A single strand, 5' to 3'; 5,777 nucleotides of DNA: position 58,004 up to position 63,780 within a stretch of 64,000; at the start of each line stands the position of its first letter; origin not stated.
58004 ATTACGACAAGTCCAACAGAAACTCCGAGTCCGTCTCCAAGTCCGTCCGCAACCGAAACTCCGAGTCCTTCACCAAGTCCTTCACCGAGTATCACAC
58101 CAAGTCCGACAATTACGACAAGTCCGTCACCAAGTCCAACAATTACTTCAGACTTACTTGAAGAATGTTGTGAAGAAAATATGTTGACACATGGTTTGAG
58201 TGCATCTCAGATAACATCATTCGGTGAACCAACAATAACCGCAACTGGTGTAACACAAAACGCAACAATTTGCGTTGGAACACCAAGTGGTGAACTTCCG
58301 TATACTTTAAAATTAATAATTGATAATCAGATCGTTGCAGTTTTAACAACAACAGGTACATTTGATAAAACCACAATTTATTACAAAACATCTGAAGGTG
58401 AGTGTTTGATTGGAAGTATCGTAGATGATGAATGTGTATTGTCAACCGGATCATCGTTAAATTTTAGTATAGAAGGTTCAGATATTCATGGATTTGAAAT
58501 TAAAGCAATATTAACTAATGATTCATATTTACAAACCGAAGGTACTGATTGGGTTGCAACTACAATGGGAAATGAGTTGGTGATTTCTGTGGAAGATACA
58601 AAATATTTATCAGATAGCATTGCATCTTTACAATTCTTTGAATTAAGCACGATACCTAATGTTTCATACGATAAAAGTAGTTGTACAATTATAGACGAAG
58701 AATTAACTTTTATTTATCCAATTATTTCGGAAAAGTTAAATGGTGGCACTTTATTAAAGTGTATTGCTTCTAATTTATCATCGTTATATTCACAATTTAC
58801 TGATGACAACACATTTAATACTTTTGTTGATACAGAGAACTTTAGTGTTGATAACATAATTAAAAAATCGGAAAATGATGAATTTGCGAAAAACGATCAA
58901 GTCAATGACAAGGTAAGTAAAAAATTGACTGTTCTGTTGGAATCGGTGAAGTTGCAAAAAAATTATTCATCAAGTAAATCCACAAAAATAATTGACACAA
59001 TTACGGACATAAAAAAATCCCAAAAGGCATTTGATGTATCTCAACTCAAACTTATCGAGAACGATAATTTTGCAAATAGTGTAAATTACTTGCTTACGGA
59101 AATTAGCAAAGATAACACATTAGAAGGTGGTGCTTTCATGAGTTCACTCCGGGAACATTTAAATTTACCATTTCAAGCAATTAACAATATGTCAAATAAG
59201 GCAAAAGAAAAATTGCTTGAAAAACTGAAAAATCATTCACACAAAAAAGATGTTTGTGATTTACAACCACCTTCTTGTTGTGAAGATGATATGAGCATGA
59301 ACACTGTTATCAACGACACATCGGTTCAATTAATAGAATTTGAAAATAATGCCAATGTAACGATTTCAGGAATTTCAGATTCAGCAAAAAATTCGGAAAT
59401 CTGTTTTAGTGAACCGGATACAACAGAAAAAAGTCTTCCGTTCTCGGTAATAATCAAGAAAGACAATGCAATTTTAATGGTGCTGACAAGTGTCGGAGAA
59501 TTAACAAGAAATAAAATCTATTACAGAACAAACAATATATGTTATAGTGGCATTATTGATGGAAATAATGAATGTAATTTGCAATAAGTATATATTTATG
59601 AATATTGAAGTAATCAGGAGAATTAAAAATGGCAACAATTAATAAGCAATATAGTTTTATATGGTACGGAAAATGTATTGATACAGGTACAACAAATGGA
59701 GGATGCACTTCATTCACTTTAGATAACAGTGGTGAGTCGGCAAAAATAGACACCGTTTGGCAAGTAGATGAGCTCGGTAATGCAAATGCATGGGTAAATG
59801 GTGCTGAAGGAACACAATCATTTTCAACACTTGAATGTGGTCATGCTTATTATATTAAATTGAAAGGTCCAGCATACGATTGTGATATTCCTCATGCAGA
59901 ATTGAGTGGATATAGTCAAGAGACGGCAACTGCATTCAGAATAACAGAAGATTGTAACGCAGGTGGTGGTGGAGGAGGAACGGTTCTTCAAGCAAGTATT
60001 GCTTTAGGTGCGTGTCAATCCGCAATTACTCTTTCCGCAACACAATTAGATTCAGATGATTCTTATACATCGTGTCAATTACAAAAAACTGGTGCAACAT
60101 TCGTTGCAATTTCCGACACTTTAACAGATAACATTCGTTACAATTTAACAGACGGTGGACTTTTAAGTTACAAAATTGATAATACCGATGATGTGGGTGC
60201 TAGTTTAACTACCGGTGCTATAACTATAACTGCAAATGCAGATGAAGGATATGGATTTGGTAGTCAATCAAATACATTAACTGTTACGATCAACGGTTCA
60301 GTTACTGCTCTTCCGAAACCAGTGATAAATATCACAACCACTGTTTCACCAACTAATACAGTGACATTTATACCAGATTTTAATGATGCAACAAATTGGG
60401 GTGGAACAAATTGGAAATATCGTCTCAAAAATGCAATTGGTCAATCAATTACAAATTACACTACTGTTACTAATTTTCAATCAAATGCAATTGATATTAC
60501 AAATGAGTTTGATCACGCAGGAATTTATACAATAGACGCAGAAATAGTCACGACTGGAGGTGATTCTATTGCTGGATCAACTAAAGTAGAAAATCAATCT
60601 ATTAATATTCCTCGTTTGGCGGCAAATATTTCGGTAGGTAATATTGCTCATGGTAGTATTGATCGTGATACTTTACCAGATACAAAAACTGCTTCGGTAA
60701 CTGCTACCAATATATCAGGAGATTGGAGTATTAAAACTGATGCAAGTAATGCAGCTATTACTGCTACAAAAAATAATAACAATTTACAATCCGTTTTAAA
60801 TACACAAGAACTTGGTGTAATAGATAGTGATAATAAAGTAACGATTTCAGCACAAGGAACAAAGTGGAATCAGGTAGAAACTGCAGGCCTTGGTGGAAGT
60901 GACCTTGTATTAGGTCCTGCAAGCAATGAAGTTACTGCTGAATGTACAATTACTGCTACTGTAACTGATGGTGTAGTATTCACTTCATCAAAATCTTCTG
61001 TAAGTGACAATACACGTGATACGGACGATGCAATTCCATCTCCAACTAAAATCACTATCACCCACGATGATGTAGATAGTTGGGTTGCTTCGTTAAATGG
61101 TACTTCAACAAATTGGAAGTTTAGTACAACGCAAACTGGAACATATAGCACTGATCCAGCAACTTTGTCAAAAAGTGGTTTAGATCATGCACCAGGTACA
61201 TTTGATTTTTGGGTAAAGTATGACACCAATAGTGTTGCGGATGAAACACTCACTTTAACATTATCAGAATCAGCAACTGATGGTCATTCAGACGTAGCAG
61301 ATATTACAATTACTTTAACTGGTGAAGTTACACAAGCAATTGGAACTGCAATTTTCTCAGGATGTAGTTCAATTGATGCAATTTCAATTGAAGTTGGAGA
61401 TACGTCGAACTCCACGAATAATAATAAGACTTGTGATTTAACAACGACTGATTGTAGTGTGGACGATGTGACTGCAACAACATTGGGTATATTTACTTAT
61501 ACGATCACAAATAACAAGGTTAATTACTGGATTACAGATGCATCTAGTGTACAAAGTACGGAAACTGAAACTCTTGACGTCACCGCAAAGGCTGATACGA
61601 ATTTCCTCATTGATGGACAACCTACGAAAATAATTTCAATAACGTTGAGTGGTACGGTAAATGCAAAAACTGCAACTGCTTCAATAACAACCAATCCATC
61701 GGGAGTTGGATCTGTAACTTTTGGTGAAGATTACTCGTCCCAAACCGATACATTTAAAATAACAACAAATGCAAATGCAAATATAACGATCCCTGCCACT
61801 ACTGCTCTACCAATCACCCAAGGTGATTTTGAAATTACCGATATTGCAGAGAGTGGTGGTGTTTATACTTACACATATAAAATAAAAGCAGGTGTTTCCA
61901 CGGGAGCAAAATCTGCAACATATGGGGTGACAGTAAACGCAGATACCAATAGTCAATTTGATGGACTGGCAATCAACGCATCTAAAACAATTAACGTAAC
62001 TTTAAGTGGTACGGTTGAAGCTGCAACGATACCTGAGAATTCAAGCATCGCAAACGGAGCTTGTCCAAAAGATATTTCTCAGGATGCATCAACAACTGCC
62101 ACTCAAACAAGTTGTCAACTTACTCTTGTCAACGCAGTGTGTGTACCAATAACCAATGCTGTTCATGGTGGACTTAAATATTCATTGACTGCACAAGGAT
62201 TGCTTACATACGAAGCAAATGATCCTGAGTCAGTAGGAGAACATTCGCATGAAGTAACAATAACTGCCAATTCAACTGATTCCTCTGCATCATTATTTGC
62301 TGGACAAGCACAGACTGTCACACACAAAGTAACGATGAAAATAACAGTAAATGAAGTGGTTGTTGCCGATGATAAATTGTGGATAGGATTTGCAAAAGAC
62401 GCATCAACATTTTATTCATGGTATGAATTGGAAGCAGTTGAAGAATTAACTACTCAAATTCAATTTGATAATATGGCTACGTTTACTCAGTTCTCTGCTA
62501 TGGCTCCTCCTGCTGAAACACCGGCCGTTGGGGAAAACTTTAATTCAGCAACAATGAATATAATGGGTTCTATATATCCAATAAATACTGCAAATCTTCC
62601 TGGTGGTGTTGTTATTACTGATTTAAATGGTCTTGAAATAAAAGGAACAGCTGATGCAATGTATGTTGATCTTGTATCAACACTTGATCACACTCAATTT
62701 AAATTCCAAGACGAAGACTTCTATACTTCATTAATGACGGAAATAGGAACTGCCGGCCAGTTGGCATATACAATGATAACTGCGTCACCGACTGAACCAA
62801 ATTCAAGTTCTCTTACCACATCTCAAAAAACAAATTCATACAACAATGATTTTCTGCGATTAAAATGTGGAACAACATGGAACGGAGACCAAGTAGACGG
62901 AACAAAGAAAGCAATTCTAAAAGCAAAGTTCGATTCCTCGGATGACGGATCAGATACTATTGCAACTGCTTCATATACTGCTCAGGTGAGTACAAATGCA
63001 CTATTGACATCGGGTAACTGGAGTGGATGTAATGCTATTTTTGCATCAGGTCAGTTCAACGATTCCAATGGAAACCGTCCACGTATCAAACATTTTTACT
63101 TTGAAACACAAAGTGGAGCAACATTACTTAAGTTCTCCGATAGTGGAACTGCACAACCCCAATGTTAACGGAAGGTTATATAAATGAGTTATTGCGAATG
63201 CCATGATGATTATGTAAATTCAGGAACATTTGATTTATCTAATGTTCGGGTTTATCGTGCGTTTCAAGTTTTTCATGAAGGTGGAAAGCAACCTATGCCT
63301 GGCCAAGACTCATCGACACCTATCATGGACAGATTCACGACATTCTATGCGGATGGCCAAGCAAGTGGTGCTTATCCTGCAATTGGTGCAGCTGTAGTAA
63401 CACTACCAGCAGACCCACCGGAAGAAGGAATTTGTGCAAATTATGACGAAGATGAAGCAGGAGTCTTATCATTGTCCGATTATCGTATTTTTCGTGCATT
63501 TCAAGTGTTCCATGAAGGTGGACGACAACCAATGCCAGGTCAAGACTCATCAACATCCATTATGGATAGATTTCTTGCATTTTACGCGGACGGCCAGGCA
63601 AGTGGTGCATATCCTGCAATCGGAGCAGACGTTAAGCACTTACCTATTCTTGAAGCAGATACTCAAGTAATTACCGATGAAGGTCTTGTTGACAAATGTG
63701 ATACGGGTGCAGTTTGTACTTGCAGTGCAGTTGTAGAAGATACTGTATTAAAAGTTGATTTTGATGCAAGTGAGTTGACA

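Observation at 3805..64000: Candidate new system: a cellulosome-like, plug-and-socket modular protein array in a probable phage genome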

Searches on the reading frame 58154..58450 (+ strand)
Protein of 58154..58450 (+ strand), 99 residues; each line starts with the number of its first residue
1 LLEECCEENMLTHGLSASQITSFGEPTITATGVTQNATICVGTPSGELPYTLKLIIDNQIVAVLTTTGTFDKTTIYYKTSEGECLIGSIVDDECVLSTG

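Call 40: predict_structure(alignment_id=A2)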
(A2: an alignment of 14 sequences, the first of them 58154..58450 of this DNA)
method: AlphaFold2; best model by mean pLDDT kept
length: 99 residues; sequences in the alignment: 14
mean_pLDDT: 94.9   pTM: 0.85
mean pLDDT of the five models: 94.9, 94.8, 94.2, 93.2, 92.2
residues with pLDDT >= 90: 93; 70-90: 3; 50-70: 1; < 50: 2
segments of 3 or more residues with pLDDT < 50: none
pLDDT, mean of each block of 10 residues (from residue 1): 77 96 97 97 98 98 98 97 96 94
secondary structure, 60 per line:
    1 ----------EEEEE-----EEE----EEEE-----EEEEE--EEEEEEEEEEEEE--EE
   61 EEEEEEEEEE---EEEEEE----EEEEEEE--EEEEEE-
elements in order: E11-15 E21-23 E28-31 E37-41 E44-56 E59-70 E74-79 E84-90 E93-98

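Call 44: fold_search(model_id=the predicted structure, library=pdb)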
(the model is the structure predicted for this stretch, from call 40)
No match with E <= 0.001 here; weaker rows may still be real.
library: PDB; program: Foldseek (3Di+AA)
matches with E <= 10: 500; with E <= 0.001: 0
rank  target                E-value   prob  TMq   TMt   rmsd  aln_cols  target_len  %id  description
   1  7me6_A                6.3e-01  0.09  0.25  0.21  15.5       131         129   10  Structure of the apo form of YcnI (released 2021-08-18)
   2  4ofk_A                6.6e-01  0.03  0.13  0.13  15.2       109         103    8  Crystal Structure of SYG-2 D4 (released 2014-02-19)
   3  8jrk_B                7.4e-01  0.07  0.19  0.12  14.4       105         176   11  Crystal structure of the bat MHC II molecule at 2.3 A resolution (released 2024-06-05)
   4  9pxf_A                7.8e-01  0.07  0.22  0.07  16.9       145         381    6  Ammonia monooxygenase in native membranes from N. briensis (released 2026-01-28)
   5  7me6_B                9.2e-01  0.08  0.24  0.20  15.5       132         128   10  Structure of the apo form of YcnI (released 2021-08-18)
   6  8um6_B                9.7e-01  0.08  0.25  0.21  14.8       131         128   10  Structure of copper bound to YcnI W137F (released 2024-02-07)
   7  4lpt_F                1.3e+00  0.03  0.14  0.16  11.6        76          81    9  Crystal structure of monomeric TENCON variant P54CR4-31 (released 2014-01-29)
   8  7edo_A                1.3e+00  0.03  0.17  0.09  12.1       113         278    7  First insight into marsupial MHC I peptide presentation: immune features of lower mammals paralleled with bats (released 2021-08-11)
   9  7pdy_B                1.3e+00  0.05  0.21  0.12  15.0       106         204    9  A viral peptide from Marek's disease virus bound to chicken MHC-II molecule (released 2022-08-24)
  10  8um6_A                1.3e+00  0.07  0.24  0.20  15.3       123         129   10  Structure of copper bound to YcnI W137F (released 2024-02-07)
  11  1e50_A                1.3e+00  0.04  0.19  0.17  13.5       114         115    8  AML1/CBFbeta complex (released 2001-07-12)
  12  3we1_A                1.3e+00  0.04  0.16  0.16  13.2       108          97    6  Crystal structure of Dengue 4 Envelope protein domain III (ED3) (released 2014-01-22)
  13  4m0h_B                1.3e+00  0.07  0.24  0.13  14.1       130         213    8  Crystal structure of a putative anti-sigma factor (BDI_1681) from Parabacteroides distasonis ATCC 8503 at 2.50 A resol (released 2013-10-16)
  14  6mss_C                1.3e+00  0.04  0.17  0.08  14.6        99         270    9  Diversity in the type II Natural Killer T cell receptor repertoire and antigen specificity leads to differing CD1d doc (released 2019-10-02)
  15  7apz_B                1.3e+00  0.05  0.21  0.12  14.1       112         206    7  CLIP peptide bound to chicken MHC class II molecule (BL-2) from B2 haplotype with a decamer mode of binding (released 2021-11-03)
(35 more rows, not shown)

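Call 60: search_solved_structures(query=A2, max_evalue=10)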
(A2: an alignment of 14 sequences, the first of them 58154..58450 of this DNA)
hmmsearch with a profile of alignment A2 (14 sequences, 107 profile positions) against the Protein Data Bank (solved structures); distinct sequences matched with E-value up to 10: 1.
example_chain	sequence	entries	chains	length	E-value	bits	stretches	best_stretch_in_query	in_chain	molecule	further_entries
4bxs_V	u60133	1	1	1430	0.44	14.4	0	18-87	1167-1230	VENOM PROTHROMBIN ACTIVATOR PSEUTARIN-C NON-CATALYTIC SUBUNIT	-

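Call 80: find_homologous_proteins(query=A2, lengths=longer, max_evalue=0.001)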
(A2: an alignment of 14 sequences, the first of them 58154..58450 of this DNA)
Query A2 (14 sequences) (99 aa, profile of the alignment): 27 proteins with E <= 0.001 among 8000 candidates. Only proteins of 264 to 2000 residues were searched; long proteins share words by chance and can crowd out relatives, so finding none is weak evidence.
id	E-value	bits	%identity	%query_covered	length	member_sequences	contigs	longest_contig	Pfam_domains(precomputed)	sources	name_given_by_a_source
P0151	1.2e-44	169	100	100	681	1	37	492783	-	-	-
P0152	1.2e-44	169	100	100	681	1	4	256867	-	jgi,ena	-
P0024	1.6e-44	169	99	100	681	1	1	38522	-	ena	-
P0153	5.0e-44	167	23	94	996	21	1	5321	PF13385.14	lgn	-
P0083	2.3e-34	136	26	98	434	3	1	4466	-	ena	-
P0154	1.2e-33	134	49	94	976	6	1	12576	PF13385.14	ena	-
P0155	3.7e-33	132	28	98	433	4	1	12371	-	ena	-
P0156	4.8e-33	132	47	94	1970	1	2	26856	PF12810.14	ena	-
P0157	4.6e-32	129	28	98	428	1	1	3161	-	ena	-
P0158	5.4e-32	128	25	98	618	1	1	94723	-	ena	-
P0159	1.8e-31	127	26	97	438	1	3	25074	-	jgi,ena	jgi:hypothetical protein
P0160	3.2e-31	126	28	98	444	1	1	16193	-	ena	-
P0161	4.5e-31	125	37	26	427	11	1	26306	-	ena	-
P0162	5.9e-27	112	47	97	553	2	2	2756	-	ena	-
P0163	1.6e-26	111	37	26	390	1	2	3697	-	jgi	jgi:hypothetical protein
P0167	9.9e-15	73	70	94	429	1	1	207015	-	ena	-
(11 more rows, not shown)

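Call 85: fold_search(model_id=the predicted structure, library=viral)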
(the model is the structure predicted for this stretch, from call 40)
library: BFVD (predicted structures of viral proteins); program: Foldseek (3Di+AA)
matches with E <= 10: 500; with E <= 0.001: 0
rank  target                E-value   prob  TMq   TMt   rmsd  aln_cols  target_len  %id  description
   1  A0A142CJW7            4.0e-01  0.06  0.16  0.15  13.2        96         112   14  (no name in the UniProt tables at hand)
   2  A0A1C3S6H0            5.5e-01  0.47  0.36  0.30   9.5        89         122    8  Uncharacterized protein [Escherichia phage vB_Eco_slurp01]
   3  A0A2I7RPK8            5.8e-01  0.05  0.17  0.18  13.5       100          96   12  (no name in the UniProt tables at hand)
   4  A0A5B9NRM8            5.8e-01  0.38  0.31  0.40   4.9        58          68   17  (no name in the UniProt tables at hand)
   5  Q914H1                6.1e-01  0.12  0.29  0.17  11.9       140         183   10  Uncharacterized protein 61 [Sulfolobus islandicus filamentous virus (isolate Iceland/Hveragerdi)]
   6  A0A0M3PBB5            6.5e-01  0.03  0.14  0.13  13.3       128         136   10  Interleukin binding protein [Turkeypox virus]
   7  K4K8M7                6.8e-01  0.10  0.25  0.14  14.0       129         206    8  Uncharacterized protein [Abalone herpesvirus (isolate Abalone/Australia/Victoria/2009)]
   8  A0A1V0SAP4            7.6e-01  0.07  0.20  0.07  13.1        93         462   11  glutamine--fructose-6-phosphate transaminase (isomerizing) [Catovirus CTV1]
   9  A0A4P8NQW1            7.6e-01  0.02  0.14  0.05  17.4       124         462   14  (no name in the UniProt tables at hand)
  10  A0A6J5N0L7            8.0e-01  0.06  0.21  0.17  14.8       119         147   10  Uncharacterized protein [uncultured Caudovirales phage]
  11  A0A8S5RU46            8.0e-01  0.06  0.21  0.13  14.8       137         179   12  (no name in the UniProt tables at hand)
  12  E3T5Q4                8.0e-01  0.02  0.17  0.11  16.2       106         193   10  Uncharacterized protein [Cafeteria roenbergensis virus (strain BV-PW1)]
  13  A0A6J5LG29            8.9e-01  0.04  0.16  0.15  13.9        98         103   15  Uncharacterized protein [uncultured Caudovirales phage]
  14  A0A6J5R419            8.9e-01  0.02  0.15  0.05  15.8       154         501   10  Prohead protease [uncultured Caudovirales phage]
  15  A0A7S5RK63            9.4e-01  0.14  0.20  0.26  10.2        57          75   12  (no name in the UniProt tables at hand)
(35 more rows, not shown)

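Call 92: find_encoding_contigs(protein=P0167, flank=10000, max_places=2)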
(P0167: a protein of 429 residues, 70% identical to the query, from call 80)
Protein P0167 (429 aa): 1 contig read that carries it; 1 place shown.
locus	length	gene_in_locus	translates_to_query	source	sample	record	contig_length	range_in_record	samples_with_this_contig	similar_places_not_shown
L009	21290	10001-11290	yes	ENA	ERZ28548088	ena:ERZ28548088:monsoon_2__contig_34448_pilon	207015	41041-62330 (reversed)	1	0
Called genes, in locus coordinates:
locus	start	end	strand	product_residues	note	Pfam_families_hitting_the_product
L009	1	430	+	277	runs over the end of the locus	-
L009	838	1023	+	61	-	-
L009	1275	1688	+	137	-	-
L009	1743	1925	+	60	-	-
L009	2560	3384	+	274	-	-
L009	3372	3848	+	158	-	-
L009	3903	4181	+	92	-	-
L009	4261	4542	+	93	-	-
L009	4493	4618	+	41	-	-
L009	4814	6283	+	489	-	-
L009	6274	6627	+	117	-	-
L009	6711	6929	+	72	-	-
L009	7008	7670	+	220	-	-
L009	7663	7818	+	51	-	-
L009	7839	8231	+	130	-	-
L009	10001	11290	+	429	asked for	-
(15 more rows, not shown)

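Call 93: find_encoding_contigs(protein=P0158, flank=10000, max_places=2)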
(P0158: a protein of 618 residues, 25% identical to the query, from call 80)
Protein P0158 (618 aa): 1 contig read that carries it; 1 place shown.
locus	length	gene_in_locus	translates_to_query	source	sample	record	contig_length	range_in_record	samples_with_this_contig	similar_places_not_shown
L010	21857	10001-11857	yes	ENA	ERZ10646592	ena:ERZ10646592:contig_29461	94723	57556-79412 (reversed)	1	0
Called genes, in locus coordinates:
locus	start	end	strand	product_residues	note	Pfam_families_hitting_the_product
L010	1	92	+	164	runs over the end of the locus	-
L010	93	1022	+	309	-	-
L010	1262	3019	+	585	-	-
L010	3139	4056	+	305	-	PF13385:Laminin_G_3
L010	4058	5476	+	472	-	-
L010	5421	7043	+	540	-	-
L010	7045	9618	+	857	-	PF13385:Laminin_G_3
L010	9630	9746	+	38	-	-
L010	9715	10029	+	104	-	-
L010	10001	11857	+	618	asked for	-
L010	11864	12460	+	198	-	-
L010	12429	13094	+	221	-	-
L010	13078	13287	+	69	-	-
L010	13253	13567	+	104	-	-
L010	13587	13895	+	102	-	-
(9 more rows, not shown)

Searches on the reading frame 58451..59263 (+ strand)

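Call 55: search_protein_families(library=pfam, proteins=[window:58451-59263:+], max_evalue=1)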
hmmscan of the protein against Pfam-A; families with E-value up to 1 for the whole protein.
window:58451-59263:+ (271 aa): 1 family
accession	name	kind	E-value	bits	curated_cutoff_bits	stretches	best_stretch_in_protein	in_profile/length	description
PF01935.23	DUF87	-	0.099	13.2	23.2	1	127-218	134-220/220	Helicase HerA, central domain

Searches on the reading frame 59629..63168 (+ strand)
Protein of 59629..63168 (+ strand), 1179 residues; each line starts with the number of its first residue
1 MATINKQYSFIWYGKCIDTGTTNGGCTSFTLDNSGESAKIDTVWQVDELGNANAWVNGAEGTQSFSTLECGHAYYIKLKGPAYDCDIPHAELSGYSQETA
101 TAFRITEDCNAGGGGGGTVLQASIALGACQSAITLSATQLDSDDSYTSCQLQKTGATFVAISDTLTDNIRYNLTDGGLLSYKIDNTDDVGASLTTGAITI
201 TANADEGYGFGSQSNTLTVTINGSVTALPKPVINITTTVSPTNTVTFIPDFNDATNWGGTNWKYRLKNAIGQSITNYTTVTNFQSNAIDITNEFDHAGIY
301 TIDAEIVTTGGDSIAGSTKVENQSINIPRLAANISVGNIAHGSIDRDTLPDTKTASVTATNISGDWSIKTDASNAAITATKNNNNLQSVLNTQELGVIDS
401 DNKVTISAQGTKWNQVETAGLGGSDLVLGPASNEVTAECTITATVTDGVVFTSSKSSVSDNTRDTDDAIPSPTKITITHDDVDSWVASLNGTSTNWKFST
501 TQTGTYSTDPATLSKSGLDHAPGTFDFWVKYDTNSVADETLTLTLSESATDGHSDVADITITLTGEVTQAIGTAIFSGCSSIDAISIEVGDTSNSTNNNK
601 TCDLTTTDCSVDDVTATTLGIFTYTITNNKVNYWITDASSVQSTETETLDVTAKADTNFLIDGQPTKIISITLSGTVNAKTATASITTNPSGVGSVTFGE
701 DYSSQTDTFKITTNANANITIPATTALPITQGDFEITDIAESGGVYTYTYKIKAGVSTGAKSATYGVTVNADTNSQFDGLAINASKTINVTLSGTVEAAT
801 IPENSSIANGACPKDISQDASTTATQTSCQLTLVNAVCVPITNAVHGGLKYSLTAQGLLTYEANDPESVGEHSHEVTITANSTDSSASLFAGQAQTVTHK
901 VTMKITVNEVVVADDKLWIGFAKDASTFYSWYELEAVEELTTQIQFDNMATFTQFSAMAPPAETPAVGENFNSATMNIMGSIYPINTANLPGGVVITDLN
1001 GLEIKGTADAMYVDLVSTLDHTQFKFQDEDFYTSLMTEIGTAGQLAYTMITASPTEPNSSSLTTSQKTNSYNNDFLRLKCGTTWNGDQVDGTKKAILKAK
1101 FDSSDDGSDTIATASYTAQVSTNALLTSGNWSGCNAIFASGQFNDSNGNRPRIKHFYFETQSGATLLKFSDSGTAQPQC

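Call 7: search_protein_families(library=pfam, proteins=[window:59629-63168:+], max_evalue=0.01)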
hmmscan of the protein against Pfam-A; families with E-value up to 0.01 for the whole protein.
window:59629-63168:+ (1179 aa): 0 families

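Call 55: search_protein_families(library=pfam, proteins=[window:59935-63168:+], max_evalue=1)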
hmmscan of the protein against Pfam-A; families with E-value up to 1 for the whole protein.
window:59935-63168:+ (1077 aa): 0 families

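Call 69: find_encoding_contigs(protein=window:59629-63168:+, flank=10000, max_places=3)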
Protein window:59629-63168:+ (1179 aa): 24 contigs read that carry it; 3 places shown.
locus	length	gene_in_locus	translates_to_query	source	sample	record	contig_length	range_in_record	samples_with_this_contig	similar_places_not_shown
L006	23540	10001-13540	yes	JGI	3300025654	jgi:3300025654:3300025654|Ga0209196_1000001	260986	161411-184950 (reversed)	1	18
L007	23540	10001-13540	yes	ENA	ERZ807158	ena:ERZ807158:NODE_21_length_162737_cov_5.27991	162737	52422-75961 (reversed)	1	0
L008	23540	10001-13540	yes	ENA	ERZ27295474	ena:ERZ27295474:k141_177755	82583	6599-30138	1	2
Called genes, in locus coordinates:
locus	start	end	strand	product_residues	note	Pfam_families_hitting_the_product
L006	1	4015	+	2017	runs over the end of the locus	PF12810:ALK_LTK_GRD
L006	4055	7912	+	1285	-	-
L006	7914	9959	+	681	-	-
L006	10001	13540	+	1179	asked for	-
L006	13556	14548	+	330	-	-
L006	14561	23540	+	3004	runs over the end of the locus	-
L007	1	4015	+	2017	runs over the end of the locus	PF12810:ALK_LTK_GRD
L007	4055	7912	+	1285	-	-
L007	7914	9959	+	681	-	-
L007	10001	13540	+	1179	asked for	-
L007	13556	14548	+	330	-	-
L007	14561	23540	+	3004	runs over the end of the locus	-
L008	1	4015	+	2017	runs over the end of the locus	PF12810:ALK_LTK_GRD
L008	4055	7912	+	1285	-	-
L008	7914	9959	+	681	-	-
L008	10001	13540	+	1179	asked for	-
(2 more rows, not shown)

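Call 76: search_protein_families(library=pfam, proteins=[L006:14561-14770:+, L006:14561-16150:+], max_evalue=10)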
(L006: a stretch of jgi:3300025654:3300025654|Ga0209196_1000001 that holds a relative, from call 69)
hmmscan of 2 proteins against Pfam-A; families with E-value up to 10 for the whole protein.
L006:14561-14770:+ (70 aa): 0 families

L006:14561-16150:+ (530 aa): 0 families

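Call 103: find_related_loci(query=L006:21002-23539:+, collection=metagenome_contigs, flank=10000)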
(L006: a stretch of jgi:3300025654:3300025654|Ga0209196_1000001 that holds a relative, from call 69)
Query L006:21002-23539:+ (846 aa) in metagenome_contigs; peptide patterns used: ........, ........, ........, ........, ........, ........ (x = any residue, [..] = any of these).
15 stretches matched a pattern, but none encodes a relative of the query by tblastn (E <= 1e-3).

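Call 106: search_protein_families(library=phrogs, proteins=[window:59629-63168:+], max_evalue=0.001)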
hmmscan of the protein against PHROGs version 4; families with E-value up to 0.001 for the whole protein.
window:59629-63168:+ (1179 aa): 0 families

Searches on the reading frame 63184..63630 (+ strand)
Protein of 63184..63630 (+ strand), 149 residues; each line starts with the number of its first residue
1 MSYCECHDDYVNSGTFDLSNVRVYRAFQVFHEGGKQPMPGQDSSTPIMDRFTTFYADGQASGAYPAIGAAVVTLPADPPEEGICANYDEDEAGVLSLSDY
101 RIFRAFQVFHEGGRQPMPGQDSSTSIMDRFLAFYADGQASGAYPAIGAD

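Call 55: search_protein_families(library=pfam, proteins=[window:63184-63630:+], max_evalue=1)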
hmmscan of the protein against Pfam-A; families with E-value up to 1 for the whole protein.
window:63184-63630:+ (149 aa): 1 family
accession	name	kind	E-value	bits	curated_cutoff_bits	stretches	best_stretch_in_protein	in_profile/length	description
PF14004.11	DUF4227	-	0.23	11.9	27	0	120-137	53-70/71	Protein of unknown function (DUF4227)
